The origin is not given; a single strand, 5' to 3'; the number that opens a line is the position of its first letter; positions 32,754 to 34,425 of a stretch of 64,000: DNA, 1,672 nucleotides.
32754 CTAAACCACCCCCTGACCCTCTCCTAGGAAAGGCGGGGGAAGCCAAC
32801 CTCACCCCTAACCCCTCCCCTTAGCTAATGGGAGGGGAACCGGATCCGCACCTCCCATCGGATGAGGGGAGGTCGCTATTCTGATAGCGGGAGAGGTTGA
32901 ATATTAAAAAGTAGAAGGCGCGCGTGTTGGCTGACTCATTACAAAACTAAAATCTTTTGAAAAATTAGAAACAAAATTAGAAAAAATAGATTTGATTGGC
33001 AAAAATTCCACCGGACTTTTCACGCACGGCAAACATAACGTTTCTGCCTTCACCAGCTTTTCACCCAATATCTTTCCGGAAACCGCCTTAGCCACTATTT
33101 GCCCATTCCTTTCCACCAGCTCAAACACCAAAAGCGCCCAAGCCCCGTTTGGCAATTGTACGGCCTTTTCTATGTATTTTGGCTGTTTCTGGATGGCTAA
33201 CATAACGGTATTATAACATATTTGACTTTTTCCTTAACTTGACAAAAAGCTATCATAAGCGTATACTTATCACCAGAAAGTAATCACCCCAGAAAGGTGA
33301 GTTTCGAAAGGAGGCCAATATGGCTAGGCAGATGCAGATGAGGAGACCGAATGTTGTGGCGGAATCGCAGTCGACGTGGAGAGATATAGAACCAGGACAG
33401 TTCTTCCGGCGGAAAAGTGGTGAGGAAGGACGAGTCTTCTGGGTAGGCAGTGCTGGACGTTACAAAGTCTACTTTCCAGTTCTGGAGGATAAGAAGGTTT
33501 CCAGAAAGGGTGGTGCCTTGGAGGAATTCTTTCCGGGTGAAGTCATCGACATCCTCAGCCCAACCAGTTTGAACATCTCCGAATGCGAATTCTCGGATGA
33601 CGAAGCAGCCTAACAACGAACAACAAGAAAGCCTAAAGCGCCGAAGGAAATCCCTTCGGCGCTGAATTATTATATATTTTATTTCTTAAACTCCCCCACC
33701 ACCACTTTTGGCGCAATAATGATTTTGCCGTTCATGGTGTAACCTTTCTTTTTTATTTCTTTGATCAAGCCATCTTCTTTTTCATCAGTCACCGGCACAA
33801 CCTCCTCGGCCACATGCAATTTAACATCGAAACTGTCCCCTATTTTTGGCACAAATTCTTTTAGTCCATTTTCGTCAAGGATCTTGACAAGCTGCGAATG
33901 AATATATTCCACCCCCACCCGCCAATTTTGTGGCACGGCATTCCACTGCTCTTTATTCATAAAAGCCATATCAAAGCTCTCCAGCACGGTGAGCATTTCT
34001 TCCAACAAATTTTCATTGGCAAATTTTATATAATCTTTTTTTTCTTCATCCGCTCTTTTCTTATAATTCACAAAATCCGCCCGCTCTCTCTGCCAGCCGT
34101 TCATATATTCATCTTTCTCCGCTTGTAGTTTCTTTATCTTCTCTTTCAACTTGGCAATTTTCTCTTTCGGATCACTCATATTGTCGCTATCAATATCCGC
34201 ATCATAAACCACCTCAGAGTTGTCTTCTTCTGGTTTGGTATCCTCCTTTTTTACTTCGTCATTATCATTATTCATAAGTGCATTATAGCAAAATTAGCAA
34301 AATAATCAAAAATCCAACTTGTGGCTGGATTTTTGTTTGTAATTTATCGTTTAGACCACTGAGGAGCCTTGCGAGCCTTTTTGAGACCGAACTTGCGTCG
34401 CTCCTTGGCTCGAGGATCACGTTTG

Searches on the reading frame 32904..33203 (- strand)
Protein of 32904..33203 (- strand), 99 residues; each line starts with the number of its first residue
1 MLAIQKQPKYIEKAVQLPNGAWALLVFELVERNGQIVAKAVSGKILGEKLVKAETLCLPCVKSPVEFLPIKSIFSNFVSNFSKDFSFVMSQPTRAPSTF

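Call 15: search_protein_families(library=pfam, proteins=[window:32904-33203:-])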
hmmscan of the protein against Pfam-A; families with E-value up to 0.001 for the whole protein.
window:32904-33203:- (99 aa): 0 families

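Call 47: find_related_loci(query=window:32904-33203:-, collection=metagenome_contigs, flank=3000)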
Query window:32904-33203:- (99 aa) in metagenome_contigs; peptide patterns used: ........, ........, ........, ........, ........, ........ (x = any residue, [..] = any of these).
600 stretches matched a pattern (row limit reached: there are more); 1 encode a relative of the query (tblastn E <= 1e-3); 1 distinct loci.
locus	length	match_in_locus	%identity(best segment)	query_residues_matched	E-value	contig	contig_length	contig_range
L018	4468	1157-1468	52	1-97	2e-26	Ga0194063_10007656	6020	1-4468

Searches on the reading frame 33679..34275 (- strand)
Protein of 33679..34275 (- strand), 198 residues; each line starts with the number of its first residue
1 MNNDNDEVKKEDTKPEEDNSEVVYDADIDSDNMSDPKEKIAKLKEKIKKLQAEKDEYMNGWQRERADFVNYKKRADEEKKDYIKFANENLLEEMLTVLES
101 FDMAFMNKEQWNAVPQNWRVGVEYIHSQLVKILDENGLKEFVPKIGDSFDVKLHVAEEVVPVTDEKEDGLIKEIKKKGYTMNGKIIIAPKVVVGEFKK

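Call 15: search_protein_families(library=pfam, proteins=[window:33679-34275:-])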
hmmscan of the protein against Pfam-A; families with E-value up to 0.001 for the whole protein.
window:33679-34275:- (198 aa): 1 family
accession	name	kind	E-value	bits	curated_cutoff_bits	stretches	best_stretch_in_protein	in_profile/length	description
PF01025.24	GrpE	-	6.2e-35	120.7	25.8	1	32-194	5-164/165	GrpE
